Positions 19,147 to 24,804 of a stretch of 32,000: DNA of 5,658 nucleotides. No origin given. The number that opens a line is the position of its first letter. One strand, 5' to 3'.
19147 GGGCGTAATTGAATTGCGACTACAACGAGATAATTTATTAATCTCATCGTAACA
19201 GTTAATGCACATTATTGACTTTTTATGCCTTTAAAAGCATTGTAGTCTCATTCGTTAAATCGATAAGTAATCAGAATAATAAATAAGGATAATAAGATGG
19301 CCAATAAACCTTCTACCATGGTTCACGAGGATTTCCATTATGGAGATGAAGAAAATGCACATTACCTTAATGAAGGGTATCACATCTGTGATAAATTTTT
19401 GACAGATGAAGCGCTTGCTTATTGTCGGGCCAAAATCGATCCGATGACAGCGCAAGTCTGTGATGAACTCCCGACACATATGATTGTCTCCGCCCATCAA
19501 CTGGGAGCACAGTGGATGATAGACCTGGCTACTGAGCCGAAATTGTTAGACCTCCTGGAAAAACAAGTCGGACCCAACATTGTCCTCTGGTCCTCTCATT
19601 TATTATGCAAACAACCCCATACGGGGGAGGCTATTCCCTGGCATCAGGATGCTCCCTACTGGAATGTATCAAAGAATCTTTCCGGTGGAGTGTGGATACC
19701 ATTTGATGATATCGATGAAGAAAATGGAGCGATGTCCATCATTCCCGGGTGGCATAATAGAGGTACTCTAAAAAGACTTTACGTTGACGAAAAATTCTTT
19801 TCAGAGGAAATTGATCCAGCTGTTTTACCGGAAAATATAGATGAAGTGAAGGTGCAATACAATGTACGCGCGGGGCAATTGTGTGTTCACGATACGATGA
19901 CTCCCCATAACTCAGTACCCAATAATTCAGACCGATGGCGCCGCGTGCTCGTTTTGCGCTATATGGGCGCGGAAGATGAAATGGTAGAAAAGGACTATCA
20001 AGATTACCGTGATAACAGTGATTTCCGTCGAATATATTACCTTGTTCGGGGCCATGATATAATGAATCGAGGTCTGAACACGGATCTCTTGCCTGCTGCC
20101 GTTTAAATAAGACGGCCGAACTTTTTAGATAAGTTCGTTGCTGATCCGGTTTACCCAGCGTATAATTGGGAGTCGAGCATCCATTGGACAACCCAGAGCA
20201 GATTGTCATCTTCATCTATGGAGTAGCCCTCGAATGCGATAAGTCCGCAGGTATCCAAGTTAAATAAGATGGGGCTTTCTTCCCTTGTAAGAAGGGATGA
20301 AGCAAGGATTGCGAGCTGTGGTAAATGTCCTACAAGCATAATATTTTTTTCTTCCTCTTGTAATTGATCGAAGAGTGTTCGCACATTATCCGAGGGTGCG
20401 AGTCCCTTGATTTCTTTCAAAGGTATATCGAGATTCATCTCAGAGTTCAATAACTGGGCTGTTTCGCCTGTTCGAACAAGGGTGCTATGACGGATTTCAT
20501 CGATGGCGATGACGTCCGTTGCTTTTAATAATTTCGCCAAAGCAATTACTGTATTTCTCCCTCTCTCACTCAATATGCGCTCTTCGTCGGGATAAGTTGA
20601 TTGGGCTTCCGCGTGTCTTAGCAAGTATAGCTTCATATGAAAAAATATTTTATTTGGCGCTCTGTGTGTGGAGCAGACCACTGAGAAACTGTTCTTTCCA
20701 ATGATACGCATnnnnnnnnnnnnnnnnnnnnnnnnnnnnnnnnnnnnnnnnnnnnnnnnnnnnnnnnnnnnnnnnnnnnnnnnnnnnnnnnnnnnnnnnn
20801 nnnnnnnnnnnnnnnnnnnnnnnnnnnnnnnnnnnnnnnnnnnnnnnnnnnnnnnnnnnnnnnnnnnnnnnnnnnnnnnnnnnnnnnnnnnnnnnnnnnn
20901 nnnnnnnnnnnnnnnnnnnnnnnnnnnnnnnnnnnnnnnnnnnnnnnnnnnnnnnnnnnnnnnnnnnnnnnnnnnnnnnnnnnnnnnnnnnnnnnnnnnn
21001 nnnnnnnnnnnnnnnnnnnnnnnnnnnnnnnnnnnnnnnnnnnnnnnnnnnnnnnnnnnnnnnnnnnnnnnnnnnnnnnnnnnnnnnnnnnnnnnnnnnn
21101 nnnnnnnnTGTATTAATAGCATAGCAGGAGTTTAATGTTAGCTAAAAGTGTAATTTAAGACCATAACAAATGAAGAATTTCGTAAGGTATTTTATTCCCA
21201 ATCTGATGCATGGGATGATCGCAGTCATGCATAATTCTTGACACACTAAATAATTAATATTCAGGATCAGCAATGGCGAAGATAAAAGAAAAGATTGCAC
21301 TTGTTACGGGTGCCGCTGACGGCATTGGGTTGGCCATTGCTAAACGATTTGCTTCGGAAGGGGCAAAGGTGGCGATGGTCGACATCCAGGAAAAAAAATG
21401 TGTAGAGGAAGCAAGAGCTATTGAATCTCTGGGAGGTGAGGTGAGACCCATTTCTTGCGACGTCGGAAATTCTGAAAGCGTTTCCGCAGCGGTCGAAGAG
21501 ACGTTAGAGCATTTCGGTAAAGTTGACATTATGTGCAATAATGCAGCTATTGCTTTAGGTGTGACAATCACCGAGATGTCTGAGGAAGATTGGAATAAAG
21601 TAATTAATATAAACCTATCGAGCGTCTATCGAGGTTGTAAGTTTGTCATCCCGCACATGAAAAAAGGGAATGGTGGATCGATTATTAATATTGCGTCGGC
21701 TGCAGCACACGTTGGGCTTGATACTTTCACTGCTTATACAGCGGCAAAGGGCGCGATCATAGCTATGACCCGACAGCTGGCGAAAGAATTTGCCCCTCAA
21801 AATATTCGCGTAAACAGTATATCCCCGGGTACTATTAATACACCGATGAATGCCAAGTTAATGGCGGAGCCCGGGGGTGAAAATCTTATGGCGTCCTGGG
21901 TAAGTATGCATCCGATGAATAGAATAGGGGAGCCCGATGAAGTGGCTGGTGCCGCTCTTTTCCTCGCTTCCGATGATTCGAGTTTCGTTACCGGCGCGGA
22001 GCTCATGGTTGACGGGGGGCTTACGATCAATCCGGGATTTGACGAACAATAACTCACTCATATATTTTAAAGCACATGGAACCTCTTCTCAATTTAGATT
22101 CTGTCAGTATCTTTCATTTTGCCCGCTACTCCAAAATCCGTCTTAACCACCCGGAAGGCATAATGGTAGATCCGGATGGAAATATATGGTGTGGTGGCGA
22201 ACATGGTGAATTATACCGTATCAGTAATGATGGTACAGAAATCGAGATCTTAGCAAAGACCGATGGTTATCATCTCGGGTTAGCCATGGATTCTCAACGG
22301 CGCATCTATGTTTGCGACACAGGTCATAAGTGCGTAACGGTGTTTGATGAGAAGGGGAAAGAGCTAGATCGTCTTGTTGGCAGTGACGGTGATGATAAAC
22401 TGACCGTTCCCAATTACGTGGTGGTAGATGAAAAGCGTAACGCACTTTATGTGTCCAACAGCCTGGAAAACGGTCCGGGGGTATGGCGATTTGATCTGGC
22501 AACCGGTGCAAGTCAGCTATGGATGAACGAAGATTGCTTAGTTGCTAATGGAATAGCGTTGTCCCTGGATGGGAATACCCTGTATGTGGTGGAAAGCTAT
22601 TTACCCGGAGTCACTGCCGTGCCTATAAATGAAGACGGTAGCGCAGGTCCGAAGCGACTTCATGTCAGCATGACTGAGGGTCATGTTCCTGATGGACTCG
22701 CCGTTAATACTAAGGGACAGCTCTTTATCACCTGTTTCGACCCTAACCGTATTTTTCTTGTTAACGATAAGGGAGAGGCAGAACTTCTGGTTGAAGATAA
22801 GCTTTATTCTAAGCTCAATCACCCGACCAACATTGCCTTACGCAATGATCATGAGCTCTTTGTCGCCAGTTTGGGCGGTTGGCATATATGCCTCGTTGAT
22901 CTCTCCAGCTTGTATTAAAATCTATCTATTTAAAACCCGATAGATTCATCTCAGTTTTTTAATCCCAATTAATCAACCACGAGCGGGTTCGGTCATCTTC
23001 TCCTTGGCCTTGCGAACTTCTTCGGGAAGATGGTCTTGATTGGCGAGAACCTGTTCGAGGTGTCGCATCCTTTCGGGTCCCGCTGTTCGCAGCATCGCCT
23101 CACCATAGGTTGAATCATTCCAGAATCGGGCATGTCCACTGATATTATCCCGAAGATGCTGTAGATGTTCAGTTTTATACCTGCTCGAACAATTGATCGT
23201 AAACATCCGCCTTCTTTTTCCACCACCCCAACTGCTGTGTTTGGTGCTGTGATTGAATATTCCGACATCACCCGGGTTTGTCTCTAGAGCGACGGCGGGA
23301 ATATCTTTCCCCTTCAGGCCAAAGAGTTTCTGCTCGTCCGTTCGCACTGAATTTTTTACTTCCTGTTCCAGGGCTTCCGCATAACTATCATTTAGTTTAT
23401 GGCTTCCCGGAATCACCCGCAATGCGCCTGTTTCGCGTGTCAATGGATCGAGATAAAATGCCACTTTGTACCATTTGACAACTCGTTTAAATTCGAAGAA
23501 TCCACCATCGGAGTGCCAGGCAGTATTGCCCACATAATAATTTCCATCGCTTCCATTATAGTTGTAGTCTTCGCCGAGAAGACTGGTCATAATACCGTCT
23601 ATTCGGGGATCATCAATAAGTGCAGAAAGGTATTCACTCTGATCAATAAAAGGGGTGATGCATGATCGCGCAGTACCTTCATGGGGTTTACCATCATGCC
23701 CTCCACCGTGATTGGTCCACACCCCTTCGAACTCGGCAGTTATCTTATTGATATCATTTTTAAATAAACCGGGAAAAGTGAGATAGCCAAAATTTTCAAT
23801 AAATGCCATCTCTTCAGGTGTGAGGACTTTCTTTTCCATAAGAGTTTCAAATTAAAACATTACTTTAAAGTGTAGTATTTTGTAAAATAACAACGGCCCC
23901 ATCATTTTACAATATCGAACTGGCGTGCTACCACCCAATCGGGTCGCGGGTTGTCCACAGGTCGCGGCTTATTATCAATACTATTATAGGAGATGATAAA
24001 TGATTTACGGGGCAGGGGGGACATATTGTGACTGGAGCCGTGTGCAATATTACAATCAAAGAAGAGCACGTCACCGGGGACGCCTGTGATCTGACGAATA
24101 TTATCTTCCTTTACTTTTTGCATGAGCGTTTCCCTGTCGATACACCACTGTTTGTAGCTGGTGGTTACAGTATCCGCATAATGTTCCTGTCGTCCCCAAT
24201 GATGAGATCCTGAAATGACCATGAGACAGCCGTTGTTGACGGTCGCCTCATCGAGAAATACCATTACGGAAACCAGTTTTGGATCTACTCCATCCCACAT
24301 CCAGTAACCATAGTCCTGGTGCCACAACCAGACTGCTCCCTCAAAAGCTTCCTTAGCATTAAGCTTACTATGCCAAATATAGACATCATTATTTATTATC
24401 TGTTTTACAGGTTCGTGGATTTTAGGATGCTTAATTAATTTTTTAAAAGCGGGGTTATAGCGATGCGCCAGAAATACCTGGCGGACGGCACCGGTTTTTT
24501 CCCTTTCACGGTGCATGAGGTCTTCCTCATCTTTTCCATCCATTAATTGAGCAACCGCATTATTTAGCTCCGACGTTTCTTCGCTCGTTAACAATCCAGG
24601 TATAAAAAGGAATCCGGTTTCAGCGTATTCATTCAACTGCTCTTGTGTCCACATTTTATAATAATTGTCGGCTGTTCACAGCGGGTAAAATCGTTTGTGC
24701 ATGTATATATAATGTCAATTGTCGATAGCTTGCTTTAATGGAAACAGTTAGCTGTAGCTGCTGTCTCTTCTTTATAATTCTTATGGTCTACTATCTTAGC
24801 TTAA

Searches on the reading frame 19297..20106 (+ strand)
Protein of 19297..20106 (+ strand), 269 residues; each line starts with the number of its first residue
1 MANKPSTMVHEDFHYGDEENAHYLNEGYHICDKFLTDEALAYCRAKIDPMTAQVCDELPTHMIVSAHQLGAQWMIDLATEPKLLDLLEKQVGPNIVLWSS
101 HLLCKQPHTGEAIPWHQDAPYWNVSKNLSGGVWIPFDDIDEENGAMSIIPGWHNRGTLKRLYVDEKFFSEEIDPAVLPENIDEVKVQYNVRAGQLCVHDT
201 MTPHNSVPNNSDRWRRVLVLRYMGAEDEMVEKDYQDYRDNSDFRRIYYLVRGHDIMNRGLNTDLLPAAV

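Call 49: search_protein_families(library=pfam, proteins=[window:19297-20106:+], max_evalue=0.001)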
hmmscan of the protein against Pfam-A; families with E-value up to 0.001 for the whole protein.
window:19297-20106:+ (269 aa): 1 family
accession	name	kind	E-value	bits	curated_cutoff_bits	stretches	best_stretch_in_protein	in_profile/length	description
PF05721.19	PhyH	-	1e-25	91.7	22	1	27-217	5-213/213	Phytanoyl-CoA dioxygenase (PhyH)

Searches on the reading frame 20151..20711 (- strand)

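Call 49: search_protein_families(library=pfam, proteins=[window:20151-20711:-], max_evalue=0.001)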
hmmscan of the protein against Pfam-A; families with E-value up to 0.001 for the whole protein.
window:20151-20711:- (186 aa): 1 family
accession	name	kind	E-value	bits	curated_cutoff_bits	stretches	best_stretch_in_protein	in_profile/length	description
PF00300.27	His_Phos_1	-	2.1e-08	34.5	21.7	1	28-100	1-73/194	Histidine phosphatase superfamily (branch 1)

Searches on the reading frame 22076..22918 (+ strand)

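Call 49: search_protein_families(library=pfam, proteins=[window:22076-22918:+], max_evalue=0.001)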
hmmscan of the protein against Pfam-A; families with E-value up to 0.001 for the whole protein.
window:22076-22918:+ (280 aa): 7 families
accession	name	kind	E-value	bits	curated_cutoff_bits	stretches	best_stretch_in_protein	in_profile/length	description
PF08450.18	SGL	-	3.4e-25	89.5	26.3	1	145-265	125-244/246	SMP-30/Gluconolactonase/LRE-like region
PF01436.27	NHL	-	1.5e-14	53.6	20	1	68-90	6-28/28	NHL repeat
PF06739.17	SBBP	-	2.2e-05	24.7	20.5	0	26-41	15-30/38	Beta-propeller repeat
PF20067.5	SSL_N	-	3.6e-05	24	18.9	0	26-49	23-46/46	Strictosidine synthase-like, N-terminal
PF25021.1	TEN_NHL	-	0.00024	20.6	27.1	0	113-244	75-181/357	Teneurin NHL domain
PF10282.15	Lactonase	-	0.00035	20.3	21.7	1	92-235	22-165/344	Lactonase, 7-bladed beta-propeller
PF24684.1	Vgb_lyase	-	0.00056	19.2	50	0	26-265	57-282/290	Virginiamycin B lyase family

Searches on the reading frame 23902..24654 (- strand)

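Call 49: search_protein_families(library=pfam, proteins=[window:23902-24654:-], max_evalue=0.001)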
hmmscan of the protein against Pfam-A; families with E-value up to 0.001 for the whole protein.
window:23902-24654:- (250 aa): 1 family
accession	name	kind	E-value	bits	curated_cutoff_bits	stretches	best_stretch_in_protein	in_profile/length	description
PF05721.19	PhyH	-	2.6e-38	132.9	22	1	10-217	1-212/213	Phytanoyl-CoA dioxygenase (PhyH)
